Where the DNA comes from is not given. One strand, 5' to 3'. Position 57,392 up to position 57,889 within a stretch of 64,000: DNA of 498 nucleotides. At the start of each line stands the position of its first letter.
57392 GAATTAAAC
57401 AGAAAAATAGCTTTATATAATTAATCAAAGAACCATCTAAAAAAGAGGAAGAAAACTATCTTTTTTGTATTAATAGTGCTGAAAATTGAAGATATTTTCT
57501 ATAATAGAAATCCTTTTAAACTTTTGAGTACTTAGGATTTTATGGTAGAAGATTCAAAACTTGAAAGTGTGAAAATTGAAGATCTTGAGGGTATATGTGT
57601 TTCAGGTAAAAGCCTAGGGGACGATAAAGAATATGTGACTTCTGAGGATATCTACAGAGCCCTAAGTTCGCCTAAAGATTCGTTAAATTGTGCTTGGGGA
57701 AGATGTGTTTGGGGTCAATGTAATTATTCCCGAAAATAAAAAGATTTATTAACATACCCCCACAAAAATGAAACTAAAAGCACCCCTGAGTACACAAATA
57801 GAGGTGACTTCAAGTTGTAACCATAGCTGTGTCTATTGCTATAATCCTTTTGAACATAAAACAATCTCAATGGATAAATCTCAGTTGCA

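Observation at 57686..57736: Precursor core is a tandem C-x-W-G-x-C module (N-CAWGRC-VWGQC-NYSRK)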

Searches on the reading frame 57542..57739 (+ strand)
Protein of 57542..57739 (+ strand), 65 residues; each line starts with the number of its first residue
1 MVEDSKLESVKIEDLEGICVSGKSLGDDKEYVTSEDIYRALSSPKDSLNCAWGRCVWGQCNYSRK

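Call 3: search_protein_families(library=ncbifam, proteins=[window:57542-57739:+], max_evalue=0.01)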
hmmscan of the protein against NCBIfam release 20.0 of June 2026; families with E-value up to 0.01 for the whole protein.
window:57542-57739:+ (65 aa): 0 families

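Call 4: search_protein_families(library=pfam, proteins=[window:57542-57739:+], max_evalue=0.01)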
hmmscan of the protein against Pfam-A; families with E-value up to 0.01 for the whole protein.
window:57542-57739:+ (65 aa): 1 family
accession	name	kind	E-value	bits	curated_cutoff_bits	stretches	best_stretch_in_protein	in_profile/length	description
PF08726.16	EFhand_Ca_insen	-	0.0023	18.4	27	1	16-42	6-32/69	Ca2+ insensitive EF hand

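Call 7: find_homologous_proteins(query=window:57542-57739:+, max_evalue=10)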
Query window:57542-57739:+ (65 aa): 1 proteins with E <= 10 among 1 candidates.
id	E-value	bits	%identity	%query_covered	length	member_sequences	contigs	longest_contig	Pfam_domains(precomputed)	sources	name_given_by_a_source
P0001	4.8e-37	142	100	100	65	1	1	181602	-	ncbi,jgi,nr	ncbi:hypothetical protein K0A97_00900 [Patescibacteria group bacterium]|nr:hypothetical protein [Pat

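Call 18: find_homologous_proteins(query=A1, max_evalue=10)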
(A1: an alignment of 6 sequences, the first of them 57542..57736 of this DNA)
Query A1 (6 sequences) (65 aa, profile of the alignment): 10 proteins with E <= 10 among 141 candidates.
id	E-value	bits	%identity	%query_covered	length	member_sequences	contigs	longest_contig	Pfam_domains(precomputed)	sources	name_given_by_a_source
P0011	1.1e-29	120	51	100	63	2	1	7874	-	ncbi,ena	-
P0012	3.8e-29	118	45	98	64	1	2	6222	-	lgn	-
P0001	5.7e-27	111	100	100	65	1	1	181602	-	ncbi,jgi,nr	ncbi:hypothetical protein K0A97_00900 [Patescibacteria group bacterium]|nr:hypothetical protein [Pat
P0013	9.5e-25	104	53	78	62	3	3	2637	-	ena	-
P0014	1.9e-23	100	47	89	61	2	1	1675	-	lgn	-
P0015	2.5e-23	99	43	95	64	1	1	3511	-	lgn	-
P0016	2.6e-23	99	41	86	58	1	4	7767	-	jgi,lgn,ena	jgi:hypothetical protein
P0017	1.2e-22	97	48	89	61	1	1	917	-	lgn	-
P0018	3.0e-19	86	45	98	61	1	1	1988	-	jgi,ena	-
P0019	5.1e-8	50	43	98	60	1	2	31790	-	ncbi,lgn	-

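Call 25: find_related_loci(query=A3, collection=metagenome_contigs, flank=6000)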
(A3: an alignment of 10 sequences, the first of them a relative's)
Query A3 (65 aa) in metagenome_contigs; peptide patterns used: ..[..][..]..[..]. (x = any residue, [..] = any of these).
22 stretches matched a pattern; 4 encode a relative of the query (tblastn E <= 1e-3); 4 distinct loci.
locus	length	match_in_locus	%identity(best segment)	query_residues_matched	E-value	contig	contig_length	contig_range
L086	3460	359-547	51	1-65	2e-18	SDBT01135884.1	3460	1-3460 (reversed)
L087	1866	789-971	45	2-65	1e-13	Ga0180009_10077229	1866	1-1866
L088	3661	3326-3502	36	1-64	5e-13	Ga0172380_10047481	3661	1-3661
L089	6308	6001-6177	36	1-64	5e-13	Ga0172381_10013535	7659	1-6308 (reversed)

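Call 26: find_encoding_contigs(protein=P0019, flank=10000, max_places=3)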
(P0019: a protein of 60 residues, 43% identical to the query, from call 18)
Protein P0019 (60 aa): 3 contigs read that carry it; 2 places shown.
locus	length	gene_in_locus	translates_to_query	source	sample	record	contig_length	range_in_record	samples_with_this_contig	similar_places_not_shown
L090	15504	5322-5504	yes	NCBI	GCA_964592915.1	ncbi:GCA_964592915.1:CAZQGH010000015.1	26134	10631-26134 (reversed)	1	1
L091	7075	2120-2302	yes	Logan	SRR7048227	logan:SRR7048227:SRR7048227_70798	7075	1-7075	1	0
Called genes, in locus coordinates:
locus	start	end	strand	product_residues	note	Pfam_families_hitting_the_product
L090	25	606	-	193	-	-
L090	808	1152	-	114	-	PF01814:Hemerythrin (weak)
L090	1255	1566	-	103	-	-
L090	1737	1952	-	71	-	PF02609:Exonuc_VII_S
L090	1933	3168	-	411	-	PF13742:tRNA_anti_2, PF01336:tRNA_anti-codon, PF02601:Exonuc_VII_L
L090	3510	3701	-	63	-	PF26477:DUF8150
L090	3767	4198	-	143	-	-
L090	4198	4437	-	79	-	-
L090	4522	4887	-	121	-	-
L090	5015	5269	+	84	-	-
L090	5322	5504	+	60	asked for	-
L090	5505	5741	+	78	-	PF13353:Fer4_12 (weak), PF04055:Radical_SAM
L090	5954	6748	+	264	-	PF13186:SPASM (weak)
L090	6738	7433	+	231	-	-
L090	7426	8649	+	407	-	PF04055:Radical_SAM, PF13186:SPASM (weak)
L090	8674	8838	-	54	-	-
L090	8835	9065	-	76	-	-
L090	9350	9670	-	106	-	-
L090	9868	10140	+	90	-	-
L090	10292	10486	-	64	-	-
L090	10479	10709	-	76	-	-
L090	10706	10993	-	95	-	-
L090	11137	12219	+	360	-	-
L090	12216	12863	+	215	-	-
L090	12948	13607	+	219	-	PF20582:UPF0758_N, PF00633:HHH (weak), PF04002:RadC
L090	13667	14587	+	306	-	PF01555:N6_N4_Mtase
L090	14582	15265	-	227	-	-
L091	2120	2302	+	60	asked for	-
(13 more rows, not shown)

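Call 29: search_protein_representatives(alignment_id=A3)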
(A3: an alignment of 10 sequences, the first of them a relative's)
Query: 10 sequences, 61 profile positions. Proteins with E-value up to 0.001 (for the whole library): 12; up to 1e-10: 6; up to 1e-30: 0. The best 12 are listed.
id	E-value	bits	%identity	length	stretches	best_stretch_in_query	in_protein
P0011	2.8e-27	110.4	-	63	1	1-61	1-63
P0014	6.2e-27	109.3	-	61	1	1-61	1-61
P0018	3.8e-25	103.6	-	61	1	1-61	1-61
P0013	2.6e-23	97.7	-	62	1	1-60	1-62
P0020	5.0e-18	80.8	-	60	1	1-61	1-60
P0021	5.8e-11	58.2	-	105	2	25-57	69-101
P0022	2.1e-10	56.4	-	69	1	8-61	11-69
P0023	1.8e-08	50.2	-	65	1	3-59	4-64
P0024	1.9e-08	50.1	-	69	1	6-58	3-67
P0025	5.4e-06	42.2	-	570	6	12-30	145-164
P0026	3.0e-05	39.8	-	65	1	2-61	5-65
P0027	8.1e-05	38.5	-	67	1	11-61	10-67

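Call 36: find_encoding_contigs(protein=P0021, flank=8000, max_places=2)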
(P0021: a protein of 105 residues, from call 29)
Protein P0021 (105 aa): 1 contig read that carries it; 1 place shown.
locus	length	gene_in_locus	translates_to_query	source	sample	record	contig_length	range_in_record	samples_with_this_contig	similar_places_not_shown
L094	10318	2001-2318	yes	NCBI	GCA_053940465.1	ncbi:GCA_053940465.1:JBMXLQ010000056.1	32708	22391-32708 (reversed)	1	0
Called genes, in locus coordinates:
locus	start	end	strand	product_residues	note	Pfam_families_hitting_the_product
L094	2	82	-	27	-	?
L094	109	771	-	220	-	-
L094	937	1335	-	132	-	-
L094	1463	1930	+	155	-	-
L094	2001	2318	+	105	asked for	-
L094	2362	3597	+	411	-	PF04055:Radical_SAM, PF13353:Fer4_12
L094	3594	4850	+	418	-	PF13353:Fer4_12 (weak), PF04055:Radical_SAM, PF13186:SPASM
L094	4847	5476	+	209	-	-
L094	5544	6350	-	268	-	-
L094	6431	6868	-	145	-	PF00327:Ribosomal_L30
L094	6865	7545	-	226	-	PF00333:Ribosomal_S5, PF03719:Ribosomal_S5_C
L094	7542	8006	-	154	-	PF17144:Ribosomal_L5e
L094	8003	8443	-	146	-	PF01280:Ribosomal_L19e, PF25476:Ribosomal_L19e_C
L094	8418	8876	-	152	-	PF01655:Ribosomal_L32e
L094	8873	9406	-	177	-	PF00347:Ribosomal_L6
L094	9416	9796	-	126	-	PF00410:Ribosomal_S8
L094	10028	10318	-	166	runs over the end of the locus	PF00281:Ribosomal_L5, PF00673:Ribosomal_L5_C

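Call 37: find_encoding_contigs(protein=P0026, flank=8000, max_places=2)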
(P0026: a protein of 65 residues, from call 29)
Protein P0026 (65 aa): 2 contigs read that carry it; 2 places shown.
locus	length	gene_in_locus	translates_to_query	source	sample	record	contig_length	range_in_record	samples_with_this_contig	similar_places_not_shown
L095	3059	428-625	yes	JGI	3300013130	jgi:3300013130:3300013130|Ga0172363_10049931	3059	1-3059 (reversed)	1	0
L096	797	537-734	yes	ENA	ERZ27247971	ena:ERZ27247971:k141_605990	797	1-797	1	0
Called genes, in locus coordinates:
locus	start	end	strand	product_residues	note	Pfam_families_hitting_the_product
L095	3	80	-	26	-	?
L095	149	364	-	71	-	-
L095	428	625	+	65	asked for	-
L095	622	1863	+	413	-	PF04055:Radical_SAM, PF13353:Fer4_12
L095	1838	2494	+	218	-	-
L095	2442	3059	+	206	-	?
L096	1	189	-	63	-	?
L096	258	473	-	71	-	-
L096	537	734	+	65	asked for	-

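Call 38: find_encoding_contigs(protein=P0027, flank=8000, max_places=2)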
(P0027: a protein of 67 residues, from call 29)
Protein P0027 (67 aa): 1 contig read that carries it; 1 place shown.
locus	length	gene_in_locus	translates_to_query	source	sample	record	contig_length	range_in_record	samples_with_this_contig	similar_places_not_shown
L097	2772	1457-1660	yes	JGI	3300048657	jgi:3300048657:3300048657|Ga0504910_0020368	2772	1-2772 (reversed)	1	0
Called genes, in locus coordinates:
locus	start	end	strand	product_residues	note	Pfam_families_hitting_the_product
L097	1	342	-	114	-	?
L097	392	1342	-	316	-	PF00381:PTS-HPr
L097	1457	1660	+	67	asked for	-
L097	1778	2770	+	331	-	?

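Call 39: find_encoding_contigs(protein=P0022, flank=8000, max_places=2)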
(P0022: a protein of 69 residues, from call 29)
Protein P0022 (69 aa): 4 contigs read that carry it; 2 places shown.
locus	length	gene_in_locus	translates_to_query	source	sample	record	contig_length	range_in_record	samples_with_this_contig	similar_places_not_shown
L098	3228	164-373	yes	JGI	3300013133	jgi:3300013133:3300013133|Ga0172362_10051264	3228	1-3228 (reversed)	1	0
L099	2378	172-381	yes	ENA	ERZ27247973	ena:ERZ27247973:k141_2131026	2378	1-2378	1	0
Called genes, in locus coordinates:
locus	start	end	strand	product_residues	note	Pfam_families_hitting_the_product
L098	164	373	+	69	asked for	-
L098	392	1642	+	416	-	PF04055:Radical_SAM, PF13353:Fer4_12 (weak), PF13186:SPASM (faint)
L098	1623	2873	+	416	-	PF04055:Radical_SAM, PF13186:SPASM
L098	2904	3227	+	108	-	?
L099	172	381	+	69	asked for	-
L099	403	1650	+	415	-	PF04055:Radical_SAM, PF13353:Fer4_12 (weak), PF13186:SPASM (faint)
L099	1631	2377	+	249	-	?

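Call 40: find_encoding_contigs(protein=P0024, flank=8000, max_places=2)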
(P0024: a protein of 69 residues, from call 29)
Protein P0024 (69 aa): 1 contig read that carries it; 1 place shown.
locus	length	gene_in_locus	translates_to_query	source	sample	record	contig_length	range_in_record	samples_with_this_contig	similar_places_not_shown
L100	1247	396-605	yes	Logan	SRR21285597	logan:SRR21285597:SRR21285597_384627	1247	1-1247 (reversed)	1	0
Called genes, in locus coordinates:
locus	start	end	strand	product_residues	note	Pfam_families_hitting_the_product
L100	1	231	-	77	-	?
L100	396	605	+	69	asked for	-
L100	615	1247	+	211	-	?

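Call 75: list_cluster_members(proteins=[P0001, P0011, P0019, P0021, P0002, P0003, L094:2362-3594:+, L090:7426-8646:+])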
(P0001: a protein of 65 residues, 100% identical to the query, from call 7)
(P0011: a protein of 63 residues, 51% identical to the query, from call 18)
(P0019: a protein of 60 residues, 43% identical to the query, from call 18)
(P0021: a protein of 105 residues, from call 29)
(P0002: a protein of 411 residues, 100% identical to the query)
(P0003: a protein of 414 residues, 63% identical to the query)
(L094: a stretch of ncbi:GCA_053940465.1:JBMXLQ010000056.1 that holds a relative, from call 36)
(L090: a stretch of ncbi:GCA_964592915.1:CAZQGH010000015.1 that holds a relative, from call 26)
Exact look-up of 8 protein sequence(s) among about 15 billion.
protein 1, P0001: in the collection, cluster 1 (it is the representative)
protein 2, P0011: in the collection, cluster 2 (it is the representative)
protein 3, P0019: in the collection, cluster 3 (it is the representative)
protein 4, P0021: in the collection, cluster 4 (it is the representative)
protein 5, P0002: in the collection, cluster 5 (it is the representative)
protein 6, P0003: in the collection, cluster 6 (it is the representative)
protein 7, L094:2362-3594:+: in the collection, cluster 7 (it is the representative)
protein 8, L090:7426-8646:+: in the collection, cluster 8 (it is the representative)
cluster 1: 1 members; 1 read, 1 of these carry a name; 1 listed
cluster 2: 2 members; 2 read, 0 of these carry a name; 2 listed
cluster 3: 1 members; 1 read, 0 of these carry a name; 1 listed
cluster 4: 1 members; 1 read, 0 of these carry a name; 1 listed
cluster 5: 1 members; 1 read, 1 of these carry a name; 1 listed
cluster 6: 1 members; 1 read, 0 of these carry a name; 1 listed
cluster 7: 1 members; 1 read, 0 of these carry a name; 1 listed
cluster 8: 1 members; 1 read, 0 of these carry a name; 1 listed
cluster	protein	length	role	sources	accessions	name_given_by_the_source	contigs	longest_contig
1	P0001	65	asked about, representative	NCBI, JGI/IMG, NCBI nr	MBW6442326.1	hypothetical protein K0A97_00900 [Patescibacteria group bacterium] | hypothetical protein [Patescibacteria group bacterium]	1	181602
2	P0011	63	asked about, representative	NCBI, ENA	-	-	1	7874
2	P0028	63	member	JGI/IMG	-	-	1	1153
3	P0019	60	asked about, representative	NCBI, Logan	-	-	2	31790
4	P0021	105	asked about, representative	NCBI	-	-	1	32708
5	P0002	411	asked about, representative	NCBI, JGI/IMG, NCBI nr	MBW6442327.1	radical SAM protein [Patescibacteria group bacterium]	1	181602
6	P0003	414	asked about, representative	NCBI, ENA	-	-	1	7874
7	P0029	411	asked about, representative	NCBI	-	-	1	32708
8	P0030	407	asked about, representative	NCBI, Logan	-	-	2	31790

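Call 78: search_protein_families(library=pfam, proteins=[L094:1463-1930:+, L094:5544-6350:-, L090:5015-5269:+], max_evalue=0.01)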
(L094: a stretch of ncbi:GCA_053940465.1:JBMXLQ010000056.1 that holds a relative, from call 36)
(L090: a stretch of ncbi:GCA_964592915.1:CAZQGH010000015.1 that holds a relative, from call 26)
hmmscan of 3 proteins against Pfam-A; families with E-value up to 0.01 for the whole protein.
L094:1463-1930:+ (155 aa): 0 families

L094:5544-6350:- (268 aa): 0 families

L090:5015-5269:+ (84 aa): 0 families

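Call 84: find_related_loci(query=A3, collection=viral_contigs, flank=6000)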
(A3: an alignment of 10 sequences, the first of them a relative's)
Query A3 (65 aa) in viral_contigs; peptide patterns used: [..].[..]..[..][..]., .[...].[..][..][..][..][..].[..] (x = any residue, [..] = any of these).
20 stretches matched a pattern, but none encodes a relative of the query by tblastn (E <= 1e-3).
